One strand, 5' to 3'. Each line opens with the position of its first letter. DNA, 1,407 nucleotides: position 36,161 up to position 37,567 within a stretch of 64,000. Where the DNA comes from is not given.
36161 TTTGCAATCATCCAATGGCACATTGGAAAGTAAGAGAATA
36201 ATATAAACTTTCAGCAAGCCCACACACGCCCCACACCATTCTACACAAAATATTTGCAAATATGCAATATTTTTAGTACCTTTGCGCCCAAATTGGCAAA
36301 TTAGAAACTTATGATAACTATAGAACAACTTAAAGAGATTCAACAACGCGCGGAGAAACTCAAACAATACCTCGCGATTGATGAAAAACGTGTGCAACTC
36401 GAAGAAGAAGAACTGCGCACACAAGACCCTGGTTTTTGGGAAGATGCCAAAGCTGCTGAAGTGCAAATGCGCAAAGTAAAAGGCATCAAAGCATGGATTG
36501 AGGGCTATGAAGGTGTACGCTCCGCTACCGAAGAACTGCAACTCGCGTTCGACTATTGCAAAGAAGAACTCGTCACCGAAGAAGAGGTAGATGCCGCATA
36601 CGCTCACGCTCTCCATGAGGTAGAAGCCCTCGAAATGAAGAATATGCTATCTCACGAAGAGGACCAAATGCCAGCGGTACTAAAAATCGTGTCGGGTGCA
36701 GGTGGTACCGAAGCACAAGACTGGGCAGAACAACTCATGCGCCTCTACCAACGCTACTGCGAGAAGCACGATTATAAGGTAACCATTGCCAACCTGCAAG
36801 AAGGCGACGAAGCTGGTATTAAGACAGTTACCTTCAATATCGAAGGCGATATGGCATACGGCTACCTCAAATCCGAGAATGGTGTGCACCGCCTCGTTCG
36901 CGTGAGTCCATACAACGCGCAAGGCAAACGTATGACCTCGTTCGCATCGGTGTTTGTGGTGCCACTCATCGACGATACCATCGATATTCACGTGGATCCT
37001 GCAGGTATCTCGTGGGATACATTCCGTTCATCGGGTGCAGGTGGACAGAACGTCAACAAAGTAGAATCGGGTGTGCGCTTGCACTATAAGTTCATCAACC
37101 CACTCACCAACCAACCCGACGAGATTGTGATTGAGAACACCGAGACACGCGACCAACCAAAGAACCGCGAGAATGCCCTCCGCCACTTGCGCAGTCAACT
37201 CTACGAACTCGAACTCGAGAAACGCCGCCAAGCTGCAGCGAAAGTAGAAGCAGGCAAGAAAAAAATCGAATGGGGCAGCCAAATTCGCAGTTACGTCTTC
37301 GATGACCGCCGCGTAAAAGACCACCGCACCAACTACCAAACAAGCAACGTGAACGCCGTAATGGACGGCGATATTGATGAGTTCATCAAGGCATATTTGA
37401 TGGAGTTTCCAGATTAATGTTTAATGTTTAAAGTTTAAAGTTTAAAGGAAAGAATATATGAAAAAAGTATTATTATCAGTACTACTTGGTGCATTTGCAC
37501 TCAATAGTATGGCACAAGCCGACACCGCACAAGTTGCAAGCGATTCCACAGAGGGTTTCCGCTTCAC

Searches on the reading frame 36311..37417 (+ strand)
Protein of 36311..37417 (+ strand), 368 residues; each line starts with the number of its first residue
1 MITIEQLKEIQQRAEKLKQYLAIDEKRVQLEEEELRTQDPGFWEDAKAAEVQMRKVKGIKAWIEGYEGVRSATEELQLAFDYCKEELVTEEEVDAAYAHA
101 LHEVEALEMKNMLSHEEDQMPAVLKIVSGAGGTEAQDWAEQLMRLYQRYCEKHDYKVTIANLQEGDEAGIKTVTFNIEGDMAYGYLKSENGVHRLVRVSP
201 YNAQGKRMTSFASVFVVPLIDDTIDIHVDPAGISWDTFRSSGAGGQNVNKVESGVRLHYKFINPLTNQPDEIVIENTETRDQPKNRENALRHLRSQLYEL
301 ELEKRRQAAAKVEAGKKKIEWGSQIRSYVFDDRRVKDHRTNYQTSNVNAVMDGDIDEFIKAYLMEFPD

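Call 65: find_encoding_contigs(protein=window:36311-37417:+, flank=10000, max_places=8)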
Protein window:36311-37417:+ (368 aa): 23 contigs read that carry it; 8 places shown.
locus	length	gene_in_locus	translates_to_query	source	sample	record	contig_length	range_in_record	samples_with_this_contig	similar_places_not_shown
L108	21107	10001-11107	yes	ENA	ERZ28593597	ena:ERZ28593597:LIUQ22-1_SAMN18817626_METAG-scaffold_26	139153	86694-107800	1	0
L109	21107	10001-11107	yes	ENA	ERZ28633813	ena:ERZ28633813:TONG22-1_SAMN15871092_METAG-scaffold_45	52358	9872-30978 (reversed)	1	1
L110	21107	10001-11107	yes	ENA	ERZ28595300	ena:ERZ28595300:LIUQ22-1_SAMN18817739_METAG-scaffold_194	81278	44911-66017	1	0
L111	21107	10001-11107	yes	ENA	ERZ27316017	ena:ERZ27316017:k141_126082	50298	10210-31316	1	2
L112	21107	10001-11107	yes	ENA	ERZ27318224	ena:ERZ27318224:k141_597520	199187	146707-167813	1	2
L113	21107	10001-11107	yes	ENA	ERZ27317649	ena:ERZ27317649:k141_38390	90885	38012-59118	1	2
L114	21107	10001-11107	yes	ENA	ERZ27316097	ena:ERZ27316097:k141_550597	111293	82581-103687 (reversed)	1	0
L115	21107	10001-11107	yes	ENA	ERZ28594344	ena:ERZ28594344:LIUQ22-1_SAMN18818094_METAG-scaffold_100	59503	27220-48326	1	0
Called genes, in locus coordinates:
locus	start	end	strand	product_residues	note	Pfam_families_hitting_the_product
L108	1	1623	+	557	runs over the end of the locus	PF00884:Sulfatase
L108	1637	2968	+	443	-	PF03313:SDH_alpha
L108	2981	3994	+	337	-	-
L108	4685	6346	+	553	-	-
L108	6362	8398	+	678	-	-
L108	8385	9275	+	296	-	PF14054:DUF4249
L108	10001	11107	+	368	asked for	PF03462:PCRF, PF00472:RF-1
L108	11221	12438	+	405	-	PF03051:Peptidase_C1_2, PF00112:Peptidase_C1 (faint), PF03051:Peptidase_C1_2 (weak)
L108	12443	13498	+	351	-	PF01040:UbiA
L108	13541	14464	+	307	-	PF04055:Radical_SAM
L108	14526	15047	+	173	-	PF00210:Ferritin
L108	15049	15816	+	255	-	PF00578:AhpC-TSA, PF08534:Redoxin, PF00085:Thioredoxin, PF13098:Thioredoxin_2 (weak), PF13905:Thioredoxin_8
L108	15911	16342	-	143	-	PF11396:PepSY_like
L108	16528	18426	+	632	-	PF13292:DXP_synthase_N, PF02779:Transket_pyr, PF02780:Transketolase_C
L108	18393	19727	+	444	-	PF02254:TrkA_N, PF02080:TrkA_C, PF02254:TrkA_N, PF02080:TrkA_C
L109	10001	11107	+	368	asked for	PF03462:PCRF, PF00472:RF-1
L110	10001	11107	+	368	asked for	PF03462:PCRF, PF00472:RF-1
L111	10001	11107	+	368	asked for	PF03462:PCRF, PF00472:RF-1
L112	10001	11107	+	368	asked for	PF03462:PCRF, PF00472:RF-1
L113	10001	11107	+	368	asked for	PF03462:PCRF, PF00472:RF-1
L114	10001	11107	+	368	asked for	PF03462:PCRF, PF00472:RF-1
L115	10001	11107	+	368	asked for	PF03462:PCRF, PF00472:RF-1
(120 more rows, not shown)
